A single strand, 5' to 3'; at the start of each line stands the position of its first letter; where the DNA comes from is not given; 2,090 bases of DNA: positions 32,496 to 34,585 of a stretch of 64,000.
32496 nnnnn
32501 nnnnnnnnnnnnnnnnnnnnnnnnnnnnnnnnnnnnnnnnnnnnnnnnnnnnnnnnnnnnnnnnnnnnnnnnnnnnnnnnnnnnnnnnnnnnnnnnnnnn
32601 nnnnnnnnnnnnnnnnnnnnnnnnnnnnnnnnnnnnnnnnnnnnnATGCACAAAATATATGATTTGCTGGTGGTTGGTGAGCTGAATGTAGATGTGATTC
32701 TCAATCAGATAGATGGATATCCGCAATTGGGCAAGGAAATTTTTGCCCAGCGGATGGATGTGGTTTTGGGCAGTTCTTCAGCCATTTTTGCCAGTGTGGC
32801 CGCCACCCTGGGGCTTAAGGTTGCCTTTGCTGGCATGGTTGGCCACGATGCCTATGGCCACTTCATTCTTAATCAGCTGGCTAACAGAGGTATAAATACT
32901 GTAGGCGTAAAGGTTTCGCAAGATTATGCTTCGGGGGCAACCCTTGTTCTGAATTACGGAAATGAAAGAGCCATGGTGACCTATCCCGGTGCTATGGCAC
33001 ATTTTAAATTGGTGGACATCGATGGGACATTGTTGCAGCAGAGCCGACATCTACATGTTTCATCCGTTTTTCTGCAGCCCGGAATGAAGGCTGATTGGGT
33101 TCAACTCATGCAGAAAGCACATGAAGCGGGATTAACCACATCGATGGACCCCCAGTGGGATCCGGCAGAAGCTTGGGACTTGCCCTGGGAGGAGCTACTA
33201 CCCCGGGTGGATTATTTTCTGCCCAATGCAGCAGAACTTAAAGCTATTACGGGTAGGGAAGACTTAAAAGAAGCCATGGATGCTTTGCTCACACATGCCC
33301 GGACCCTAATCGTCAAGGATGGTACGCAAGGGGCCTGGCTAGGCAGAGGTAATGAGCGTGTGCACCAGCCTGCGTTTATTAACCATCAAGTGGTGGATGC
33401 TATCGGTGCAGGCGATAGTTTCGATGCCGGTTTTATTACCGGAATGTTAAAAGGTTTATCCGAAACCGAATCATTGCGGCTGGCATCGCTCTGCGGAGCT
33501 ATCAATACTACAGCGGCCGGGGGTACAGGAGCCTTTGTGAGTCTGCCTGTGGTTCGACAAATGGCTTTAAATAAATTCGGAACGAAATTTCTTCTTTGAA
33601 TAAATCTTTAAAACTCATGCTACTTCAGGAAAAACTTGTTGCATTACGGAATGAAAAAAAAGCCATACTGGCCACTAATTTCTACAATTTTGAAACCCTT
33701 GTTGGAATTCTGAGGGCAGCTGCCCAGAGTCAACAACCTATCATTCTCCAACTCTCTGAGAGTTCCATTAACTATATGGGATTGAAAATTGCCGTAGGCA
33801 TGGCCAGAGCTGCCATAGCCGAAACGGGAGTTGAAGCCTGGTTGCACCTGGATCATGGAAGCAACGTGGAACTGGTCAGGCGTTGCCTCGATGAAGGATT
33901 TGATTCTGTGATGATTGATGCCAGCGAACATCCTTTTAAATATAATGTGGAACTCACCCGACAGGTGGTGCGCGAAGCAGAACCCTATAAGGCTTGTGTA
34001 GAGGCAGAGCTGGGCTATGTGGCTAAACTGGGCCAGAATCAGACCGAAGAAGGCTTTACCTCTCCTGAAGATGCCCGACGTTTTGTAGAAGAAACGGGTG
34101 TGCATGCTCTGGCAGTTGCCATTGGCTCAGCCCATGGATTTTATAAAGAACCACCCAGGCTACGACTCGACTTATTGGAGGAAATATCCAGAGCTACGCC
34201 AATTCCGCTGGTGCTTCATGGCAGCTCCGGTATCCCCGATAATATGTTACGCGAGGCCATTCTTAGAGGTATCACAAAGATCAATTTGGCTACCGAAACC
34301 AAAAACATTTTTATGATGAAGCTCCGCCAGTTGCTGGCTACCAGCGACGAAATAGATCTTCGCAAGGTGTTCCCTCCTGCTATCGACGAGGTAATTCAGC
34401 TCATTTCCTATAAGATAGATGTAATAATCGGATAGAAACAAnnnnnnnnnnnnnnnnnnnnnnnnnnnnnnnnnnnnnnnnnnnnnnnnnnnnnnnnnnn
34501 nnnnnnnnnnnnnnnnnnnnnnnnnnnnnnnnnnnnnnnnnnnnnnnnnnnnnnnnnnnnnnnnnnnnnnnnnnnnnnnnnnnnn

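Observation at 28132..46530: DeoR-governed hybrid locus: an Aga-type (galactosamine / tagatose-6-P) catabolic operon fused to a SusC/SusD PUL with an uncharacterised T9SS enzyme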

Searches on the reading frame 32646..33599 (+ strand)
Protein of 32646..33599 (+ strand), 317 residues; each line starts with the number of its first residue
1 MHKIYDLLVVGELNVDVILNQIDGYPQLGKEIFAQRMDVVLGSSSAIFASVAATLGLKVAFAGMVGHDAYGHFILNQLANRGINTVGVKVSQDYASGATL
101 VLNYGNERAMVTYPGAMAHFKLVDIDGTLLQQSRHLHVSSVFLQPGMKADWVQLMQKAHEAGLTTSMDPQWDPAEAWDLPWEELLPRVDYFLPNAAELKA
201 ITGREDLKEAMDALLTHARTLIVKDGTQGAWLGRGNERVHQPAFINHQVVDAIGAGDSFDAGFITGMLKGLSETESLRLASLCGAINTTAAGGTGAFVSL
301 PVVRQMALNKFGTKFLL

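Call 3: search_protein_families(library=pfam, proteins=[window:32646-33599:+], max_evalue=0.001)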
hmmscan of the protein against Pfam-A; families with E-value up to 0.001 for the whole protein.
window:32646-33599:+ (317 aa): 1 family
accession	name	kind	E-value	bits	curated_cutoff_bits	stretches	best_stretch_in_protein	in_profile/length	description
PF00294.29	PfkB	-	1.3e-53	182.8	25.8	1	7-294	4-296/302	pfkB family carbohydrate kinase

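Call 5: search_protein_families(library=ncbifam, proteins=[window:32646-33599:+], max_evalue=0.00001)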
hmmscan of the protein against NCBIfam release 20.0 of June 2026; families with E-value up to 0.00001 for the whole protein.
window:32646-33599:+ (317 aa): 22 families
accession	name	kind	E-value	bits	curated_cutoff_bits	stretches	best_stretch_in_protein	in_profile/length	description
TIGR02152.1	D_ribokin_bact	equivalog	8.9e-38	130.3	299.65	1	8-297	2-290/298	ribokinase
NF041134.1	R1P_kin_Thcocales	equivalog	1.4e-36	126.4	500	1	6-307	2-282/291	ADP-dependent ribose-1-phosphate kinase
TIGR04382.1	myo_inos_iolC_N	equivalog_domain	1.8e-36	126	300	1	5-294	2-296/309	5-dehydro-2-deoxygluconokinase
NF053626.1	RibKinHalex1628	equivalog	1.2e-31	110.4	330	1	6-295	3-280/293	ATP-dependent ribose-1-phosphate kinase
NF049991.1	TagKinase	equivalog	5.7e-30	104.2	420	1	44-293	43-301/321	tagatose kinase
NF008353.0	PRK11142.1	equivalog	3.6e-29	102.3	341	1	6-302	4-295/307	ribokinase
NF006957.1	PRK09434.1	equivalog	1.2e-21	77.5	450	1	42-302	27-298/302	fructokinase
NF007321.0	PRK09813.1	equivalog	5.4e-21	75.2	247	1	49-285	31-252/261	fructoselysine 6-kinase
NF047869.1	myo_kin_aldol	exception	7.8e-21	74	600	1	3-292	5-316/586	bifunctional 5-dehydro-2-deoxygluconokinase/5-dehydro-2-deoxyphosphogluconate aldolase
NF040938.1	KDG_KDGal_kin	equivalog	2.8e-19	69.4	400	1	45-294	33-290/305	bifunctional 2-dehydro-3-deoxygluconokinase/2-dehydro-3-deoxygalactonokinase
NF041332.1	KDG_KDGal_kin_Halo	equivalog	1.5e-18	67.3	440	1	34-294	25-298/320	bifunctional 2-dehydro-3-deoxygluconokinase/2-dehydro-3-deoxygalactonokinase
NF041164.1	NucKinThplmales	equivalog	1.6e-18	67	450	1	10-281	7-265/295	nucleoside kinase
TIGR03168.1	1-PFK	subfamily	3.7e-16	58.9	216.4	1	49-292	42-286/305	hexose kinase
TIGR03828.1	pfkB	equivalog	2.9e-15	56.1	292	1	49-292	42-286/305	1-phosphofructokinase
TIGR02198.1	rfaE_dom_I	equivalog_domain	1.6e-12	47.2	345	1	187-292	190-301/315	D-glycero-beta-D-manno-heptose-7-phosphate kinase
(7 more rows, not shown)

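Call 63: search_solved_structures(query=window:32646-33599:+, max_evalue=1e-10)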
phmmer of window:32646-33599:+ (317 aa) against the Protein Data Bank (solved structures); distinct sequences matched with E-value up to 1e-10: 28.
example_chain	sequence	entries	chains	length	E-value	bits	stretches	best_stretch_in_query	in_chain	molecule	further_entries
3h49_A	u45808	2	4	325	2.3e-29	105.8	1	9-306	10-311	Ribokinase | Uncharacterized sugar kinase ydjH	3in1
1gqt_A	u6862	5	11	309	1.9e-24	89.6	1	6-293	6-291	RIBOKINASE | PROTEIN (RIBOKINASE)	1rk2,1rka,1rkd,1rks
4x8f_A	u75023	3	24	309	9.2e-24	87.4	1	6-299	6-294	Ribokinase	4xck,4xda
11bl_A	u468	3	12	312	2.2e-23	86.1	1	4-302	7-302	Ribokinase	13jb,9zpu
1v19_A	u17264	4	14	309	8.9e-23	84.2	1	36-292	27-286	2-KETO-3-DEOXYGLUCONATE KINASE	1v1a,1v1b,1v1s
4du5_A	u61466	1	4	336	1e-18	70.8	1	49-292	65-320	PfkB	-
5zwy_A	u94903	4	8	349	1e-18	70.8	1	6-293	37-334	Ribokinase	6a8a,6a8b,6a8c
3hj6_A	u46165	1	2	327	1.7e-18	70.1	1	6-296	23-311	Fructokinase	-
6ilr_A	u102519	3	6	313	3.1e-18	69.2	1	7-301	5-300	Ribokinase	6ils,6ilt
6znx_A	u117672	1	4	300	7.9e-18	67.9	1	7-301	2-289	Ribokinase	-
3ubo_A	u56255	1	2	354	1.1e-17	67.4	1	42-307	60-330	adenosine kinase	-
8cqx_A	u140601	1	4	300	1.4e-17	67.1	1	7-301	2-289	Ribokinase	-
7ag6_A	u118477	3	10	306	4.2e-17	65.5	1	20-297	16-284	Sulfofructose kinase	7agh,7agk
1vm7_A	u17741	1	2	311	5.1e-17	65.3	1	5-296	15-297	ribokinase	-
3iq0_A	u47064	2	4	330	1.4e-15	60.5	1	43-293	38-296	putative Ribokinase II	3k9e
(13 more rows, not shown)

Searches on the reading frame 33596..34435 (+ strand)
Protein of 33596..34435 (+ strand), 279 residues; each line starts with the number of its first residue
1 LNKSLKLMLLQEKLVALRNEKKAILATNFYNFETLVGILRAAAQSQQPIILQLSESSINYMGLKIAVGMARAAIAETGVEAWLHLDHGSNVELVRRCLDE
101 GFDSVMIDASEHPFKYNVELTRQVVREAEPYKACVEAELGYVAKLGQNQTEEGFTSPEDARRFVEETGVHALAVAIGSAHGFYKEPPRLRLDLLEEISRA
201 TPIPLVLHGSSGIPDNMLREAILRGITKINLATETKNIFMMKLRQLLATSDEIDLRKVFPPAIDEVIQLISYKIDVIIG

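Call 3: search_protein_families(library=pfam, proteins=[window:33596-34435:+], max_evalue=0.001)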
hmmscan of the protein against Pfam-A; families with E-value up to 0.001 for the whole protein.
window:33596-34435:+ (279 aa): 1 family
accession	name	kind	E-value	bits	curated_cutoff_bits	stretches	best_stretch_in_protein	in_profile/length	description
PF01116.26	F_bP_aldolase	-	8.1e-83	278.6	25.5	1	13-276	6-271/277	Fructose-bisphosphate aldolase class-II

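Call 5: search_protein_families(library=ncbifam, proteins=[window:33596-34435:+], max_evalue=0.00001)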
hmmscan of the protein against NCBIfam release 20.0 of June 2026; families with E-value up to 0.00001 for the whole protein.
window:33596-34435:+ (279 aa): 20 families
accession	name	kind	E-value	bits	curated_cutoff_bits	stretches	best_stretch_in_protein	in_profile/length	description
TIGR01859.1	fruc_bis_ald_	equivalog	5.4e-74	249.4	343.05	1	14-276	8-275/282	class II fructose-1,6-bisphosphate aldolase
NF009497.0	PRK12857.1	equivalog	4.7e-73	245.9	423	1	7-276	3-277/284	class II fructose-1,6-bisphosphate aldolase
TIGR00167.1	cbbA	subfamily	4.6e-67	226.4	215.6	1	18-275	14-282/290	ketose-bisphosphate aldolase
NF009374.0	PRK12737.1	subfamily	3.3e-66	223.2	383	1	12-276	8-277/284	tagatose-bisphosphate aldolase subunit GatY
NF006626.0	PRK09195.1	subfamily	4.9e-65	219.5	384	1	14-276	10-277/284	tagatose-bisphosphate aldolase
NF005288.0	PRK06806.1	equivalog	6.6e-63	212.6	396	1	7-258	3-256/281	class II fructose-bisphosphate aldolase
NF006042.0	PRK08185.1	subfamily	1.7e-61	208.1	405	1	8-277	3-278/287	hypothetical protein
TIGR01858.1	tag_bisphos_ald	equivalog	1.2e-58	198.4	443.55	1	19-276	13-275/282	tagatose bisphosphate family class II aldolase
NF005943.0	PRK07998.1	equivalog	3.8e-57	193.9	364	1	14-276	9-274/283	class II aldolase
NF005823.0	PRK07709.1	equivalog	1.2e-53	182.8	545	1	8-270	4-272/285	class II fructose-bisphosphate aldolase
NF004493.0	PRK05835.1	equivalog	1.6e-53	181.9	558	1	12-218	7-220/307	class II fructose-bisphosphate aldolase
NF005481.0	PRK07084.1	equivalog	8.9e-53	179.6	511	1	19-216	24-234/324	class II fructose-bisphosphate aldolase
NF006376.0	PRK08610.1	equivalog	2.5e-51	175.1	527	1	7-274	3-276/286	class II fructose-bisphosphate aldolase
NF005284.0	PRK06801.1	equivalog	1.1e-50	172.6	406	1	6-247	2-248/286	ketose 1,6-bisphosphate aldolase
NF009375.0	PRK12738.1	equivalog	2.4e-44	151.6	542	1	19-274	15-275/286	tagatose-bisphosphate aldolase subunit KbaY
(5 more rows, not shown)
